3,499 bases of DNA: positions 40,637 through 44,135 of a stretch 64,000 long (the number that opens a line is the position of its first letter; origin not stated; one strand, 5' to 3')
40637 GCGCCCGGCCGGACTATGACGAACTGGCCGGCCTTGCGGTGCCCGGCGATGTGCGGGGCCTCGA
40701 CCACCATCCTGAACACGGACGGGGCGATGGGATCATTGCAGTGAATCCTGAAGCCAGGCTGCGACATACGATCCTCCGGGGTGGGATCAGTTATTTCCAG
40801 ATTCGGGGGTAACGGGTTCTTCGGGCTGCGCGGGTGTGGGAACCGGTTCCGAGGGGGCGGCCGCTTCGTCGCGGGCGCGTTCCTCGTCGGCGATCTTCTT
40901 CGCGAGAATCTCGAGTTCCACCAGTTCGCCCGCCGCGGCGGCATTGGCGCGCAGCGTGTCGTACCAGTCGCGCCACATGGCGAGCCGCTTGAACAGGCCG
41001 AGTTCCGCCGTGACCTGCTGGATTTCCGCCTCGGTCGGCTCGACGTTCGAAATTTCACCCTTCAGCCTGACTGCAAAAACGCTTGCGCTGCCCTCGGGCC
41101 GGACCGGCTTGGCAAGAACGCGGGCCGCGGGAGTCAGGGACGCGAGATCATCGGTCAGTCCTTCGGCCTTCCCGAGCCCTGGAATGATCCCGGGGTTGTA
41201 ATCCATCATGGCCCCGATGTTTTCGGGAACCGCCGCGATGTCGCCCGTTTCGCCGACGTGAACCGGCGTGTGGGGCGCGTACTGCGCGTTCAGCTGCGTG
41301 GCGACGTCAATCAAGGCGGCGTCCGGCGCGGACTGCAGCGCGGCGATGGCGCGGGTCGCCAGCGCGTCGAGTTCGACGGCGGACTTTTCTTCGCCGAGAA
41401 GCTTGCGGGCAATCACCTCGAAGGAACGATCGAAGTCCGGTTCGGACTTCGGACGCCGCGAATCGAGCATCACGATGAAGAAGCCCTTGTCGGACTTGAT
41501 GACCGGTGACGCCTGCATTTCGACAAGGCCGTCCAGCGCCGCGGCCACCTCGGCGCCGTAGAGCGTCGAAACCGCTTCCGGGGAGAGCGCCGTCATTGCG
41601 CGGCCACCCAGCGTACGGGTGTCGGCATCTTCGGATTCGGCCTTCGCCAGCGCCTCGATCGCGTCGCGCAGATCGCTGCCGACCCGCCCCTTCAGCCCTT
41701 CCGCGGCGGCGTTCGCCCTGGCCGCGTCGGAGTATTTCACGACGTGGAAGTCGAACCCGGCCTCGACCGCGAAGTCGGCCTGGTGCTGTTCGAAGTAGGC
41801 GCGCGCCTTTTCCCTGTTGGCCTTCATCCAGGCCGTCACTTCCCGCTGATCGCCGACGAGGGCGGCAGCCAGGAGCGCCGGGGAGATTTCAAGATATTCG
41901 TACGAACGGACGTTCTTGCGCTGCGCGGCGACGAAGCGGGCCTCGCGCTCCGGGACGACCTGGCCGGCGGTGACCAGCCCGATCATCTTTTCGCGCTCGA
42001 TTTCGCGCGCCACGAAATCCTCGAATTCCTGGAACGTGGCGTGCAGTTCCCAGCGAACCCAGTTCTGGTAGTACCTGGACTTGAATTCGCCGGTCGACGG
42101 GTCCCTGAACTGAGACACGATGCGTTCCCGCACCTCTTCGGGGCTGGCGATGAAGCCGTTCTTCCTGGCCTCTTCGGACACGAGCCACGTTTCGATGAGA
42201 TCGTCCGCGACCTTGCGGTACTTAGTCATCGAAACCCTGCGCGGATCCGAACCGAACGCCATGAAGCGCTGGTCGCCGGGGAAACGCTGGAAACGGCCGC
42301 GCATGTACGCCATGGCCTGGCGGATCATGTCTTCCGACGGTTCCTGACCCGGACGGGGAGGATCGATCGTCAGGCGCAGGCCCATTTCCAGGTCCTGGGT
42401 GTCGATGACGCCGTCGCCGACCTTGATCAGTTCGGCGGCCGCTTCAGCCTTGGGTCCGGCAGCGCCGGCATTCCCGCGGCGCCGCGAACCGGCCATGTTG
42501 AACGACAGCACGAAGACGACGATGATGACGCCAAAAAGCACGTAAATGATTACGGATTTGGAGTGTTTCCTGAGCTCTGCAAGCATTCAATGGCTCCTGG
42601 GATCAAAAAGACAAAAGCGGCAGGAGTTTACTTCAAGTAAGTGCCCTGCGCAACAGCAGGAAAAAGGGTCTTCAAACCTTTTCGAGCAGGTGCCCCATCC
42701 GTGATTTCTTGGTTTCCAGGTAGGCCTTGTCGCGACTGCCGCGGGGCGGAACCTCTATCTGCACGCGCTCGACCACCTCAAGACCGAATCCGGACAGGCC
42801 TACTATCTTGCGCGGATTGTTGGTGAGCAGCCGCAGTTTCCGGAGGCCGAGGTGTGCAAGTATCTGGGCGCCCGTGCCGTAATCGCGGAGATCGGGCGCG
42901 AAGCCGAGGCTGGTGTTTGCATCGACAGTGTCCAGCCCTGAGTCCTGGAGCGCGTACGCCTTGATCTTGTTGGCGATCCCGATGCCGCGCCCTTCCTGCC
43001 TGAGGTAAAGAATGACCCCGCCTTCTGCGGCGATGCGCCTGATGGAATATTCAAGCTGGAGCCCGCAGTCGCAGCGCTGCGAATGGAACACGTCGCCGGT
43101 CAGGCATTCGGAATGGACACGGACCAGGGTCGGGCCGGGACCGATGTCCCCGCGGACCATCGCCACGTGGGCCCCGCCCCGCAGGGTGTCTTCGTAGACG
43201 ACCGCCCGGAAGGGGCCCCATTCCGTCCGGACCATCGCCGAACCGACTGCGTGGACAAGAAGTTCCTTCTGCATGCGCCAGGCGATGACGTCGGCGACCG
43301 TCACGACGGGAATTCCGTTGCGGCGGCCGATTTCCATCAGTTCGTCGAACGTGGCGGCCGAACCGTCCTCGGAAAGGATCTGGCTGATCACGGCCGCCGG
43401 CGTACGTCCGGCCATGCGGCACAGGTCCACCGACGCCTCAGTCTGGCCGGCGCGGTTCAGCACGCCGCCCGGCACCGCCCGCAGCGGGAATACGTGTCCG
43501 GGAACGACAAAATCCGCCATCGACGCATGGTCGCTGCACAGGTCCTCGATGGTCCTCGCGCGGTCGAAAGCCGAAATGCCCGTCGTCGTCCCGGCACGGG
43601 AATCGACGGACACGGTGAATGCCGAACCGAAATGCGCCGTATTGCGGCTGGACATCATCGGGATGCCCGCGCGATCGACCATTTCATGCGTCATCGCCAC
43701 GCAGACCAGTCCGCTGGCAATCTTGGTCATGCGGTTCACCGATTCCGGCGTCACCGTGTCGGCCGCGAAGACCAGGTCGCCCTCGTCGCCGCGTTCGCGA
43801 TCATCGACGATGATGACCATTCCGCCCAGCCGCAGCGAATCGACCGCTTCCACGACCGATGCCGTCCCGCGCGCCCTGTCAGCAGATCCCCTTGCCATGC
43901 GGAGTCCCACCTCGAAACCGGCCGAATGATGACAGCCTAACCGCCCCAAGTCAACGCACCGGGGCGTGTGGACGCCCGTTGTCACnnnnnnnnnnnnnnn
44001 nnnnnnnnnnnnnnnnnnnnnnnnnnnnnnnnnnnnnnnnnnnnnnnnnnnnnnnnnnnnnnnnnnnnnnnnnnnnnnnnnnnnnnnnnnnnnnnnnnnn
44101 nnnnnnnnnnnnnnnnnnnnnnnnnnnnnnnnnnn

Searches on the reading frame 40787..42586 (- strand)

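Call 77: search_protein_families(library=pfam, proteins=[window:40787-42586:-], max_evalue=0.00001)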
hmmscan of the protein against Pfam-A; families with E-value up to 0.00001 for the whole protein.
window:40787-42586:- (599 aa): 3 families
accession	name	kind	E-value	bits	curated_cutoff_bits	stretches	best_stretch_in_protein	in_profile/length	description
PF13624.11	SurA_N_3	-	1.2e-17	64.7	27.2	1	1-201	1-161/162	SurA-like N-terminal domain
PF13145.12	Rotamase_2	-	2.8e-13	51.2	27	1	259-386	4-117/121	PPIC-type PPIASE domain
PF13623.11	SurA_N_2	-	2.4e-06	27.9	28.5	0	124-175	87-143/145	SurA-like N-terminal domain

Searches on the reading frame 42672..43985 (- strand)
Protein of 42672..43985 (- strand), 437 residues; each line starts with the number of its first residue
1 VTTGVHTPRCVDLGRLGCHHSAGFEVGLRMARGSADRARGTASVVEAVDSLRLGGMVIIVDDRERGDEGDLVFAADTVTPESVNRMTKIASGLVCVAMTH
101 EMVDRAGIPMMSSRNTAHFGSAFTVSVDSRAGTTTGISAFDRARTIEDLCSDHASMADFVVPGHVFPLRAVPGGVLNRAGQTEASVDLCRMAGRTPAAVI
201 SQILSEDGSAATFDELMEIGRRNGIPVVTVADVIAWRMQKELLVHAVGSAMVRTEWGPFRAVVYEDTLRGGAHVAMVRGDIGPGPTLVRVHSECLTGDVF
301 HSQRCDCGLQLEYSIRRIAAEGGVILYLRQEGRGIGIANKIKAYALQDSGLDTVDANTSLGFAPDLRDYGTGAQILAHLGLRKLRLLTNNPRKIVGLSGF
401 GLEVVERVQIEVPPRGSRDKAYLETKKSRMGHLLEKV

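Call 77: search_protein_families(library=pfam, proteins=[window:42672-43985:-], max_evalue=0.00001)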
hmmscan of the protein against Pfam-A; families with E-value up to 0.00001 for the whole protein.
window:42672-43985:- (437 aa): 2 families
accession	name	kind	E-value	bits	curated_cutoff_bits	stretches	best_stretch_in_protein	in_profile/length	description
PF00926.24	DHBP_synthase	-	2.7e-72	242.8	26.4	1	46-236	2-191/191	3,4-dihydroxy-2-butanone 4-phosphate synthase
PF00925.25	GTP_cyclohydro2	-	1.4e-70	236.5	23.3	1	249-409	5-165/165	GTP cyclohydrolase II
